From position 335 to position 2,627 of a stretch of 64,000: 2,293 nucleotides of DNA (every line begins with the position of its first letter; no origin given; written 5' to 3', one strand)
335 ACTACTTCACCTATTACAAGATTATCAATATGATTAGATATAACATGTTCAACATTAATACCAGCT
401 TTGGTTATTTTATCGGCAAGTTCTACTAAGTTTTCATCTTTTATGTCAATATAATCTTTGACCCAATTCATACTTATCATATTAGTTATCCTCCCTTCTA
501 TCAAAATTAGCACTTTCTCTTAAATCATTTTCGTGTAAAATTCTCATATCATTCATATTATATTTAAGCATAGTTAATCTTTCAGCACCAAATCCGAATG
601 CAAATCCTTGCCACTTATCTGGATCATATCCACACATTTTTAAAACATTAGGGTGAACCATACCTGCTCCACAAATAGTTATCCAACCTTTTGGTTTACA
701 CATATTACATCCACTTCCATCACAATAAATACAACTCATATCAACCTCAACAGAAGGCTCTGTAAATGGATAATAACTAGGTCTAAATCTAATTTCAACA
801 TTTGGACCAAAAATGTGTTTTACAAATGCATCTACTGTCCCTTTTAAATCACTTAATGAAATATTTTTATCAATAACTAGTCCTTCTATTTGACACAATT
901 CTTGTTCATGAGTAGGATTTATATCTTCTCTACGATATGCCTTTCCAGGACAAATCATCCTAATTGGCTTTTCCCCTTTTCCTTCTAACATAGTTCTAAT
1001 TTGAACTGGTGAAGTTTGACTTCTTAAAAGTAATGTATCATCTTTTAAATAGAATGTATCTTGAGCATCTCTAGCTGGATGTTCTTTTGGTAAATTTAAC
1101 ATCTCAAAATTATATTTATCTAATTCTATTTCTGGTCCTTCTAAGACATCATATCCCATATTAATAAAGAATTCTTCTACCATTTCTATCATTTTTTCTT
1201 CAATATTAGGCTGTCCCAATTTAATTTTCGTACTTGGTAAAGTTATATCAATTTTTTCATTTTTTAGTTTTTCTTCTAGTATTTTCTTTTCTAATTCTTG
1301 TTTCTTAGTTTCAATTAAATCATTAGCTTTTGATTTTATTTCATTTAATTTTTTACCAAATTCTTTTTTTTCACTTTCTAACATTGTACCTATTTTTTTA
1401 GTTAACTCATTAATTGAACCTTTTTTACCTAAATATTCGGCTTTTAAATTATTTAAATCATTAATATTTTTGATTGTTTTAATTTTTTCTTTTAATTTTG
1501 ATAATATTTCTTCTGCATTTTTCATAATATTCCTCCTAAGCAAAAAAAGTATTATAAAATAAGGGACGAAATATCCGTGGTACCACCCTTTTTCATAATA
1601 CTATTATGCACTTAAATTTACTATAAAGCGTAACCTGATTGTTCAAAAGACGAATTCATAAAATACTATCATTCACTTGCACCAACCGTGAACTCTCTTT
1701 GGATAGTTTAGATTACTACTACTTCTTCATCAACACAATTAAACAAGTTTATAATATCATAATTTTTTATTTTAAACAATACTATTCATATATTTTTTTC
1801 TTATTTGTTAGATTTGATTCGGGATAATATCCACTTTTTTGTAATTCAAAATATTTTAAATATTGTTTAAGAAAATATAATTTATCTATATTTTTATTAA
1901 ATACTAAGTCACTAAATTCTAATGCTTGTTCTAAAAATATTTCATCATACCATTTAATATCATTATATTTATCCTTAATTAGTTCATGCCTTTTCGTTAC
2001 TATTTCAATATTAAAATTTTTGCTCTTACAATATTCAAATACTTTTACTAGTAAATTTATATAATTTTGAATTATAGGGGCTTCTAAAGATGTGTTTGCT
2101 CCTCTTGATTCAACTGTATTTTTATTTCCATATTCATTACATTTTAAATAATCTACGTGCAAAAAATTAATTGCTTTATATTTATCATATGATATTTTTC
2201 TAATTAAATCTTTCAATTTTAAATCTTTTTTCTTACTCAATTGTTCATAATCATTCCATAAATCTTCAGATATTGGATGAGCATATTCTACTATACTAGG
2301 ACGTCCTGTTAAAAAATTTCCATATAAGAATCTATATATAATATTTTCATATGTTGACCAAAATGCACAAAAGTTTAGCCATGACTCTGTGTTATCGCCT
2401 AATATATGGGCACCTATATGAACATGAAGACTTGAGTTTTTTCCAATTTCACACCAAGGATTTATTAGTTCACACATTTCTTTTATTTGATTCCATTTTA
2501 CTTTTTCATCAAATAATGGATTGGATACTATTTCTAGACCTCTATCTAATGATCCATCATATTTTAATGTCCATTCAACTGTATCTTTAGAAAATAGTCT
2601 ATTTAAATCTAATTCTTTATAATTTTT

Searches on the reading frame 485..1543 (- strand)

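Call 36: search_protein_families(library=pfam, proteins=[window:485-1543:-], max_evalue=0.0001)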
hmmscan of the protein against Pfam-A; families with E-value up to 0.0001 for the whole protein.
window:485-1543:- (353 aa): 2 families
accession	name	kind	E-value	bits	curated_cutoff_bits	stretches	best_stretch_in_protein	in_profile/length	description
PF01409.25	tRNA-synt_2d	-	3.8e-93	311.9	19.8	1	97-345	1-244/246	tRNA synthetases class II core domain (F)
PF02912.23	Phe_tRNA-synt_N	-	1.4e-17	63.8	22.3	1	26-93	2-69/69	Aminoacyl tRNA synthetase class II, N-terminal domain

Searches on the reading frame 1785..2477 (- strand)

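Call 36: search_protein_families(library=pfam, proteins=[window:1785-2477:-], max_evalue=0.0001)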
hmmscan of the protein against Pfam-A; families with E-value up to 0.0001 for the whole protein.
window:1785-2477:- (231 aa): 1 family
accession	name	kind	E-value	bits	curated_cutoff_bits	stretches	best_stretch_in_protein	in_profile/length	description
PF12224.13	Amidoligase_2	-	1.5e-07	32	22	1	15-145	111-243/245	Putative amidoligase enzyme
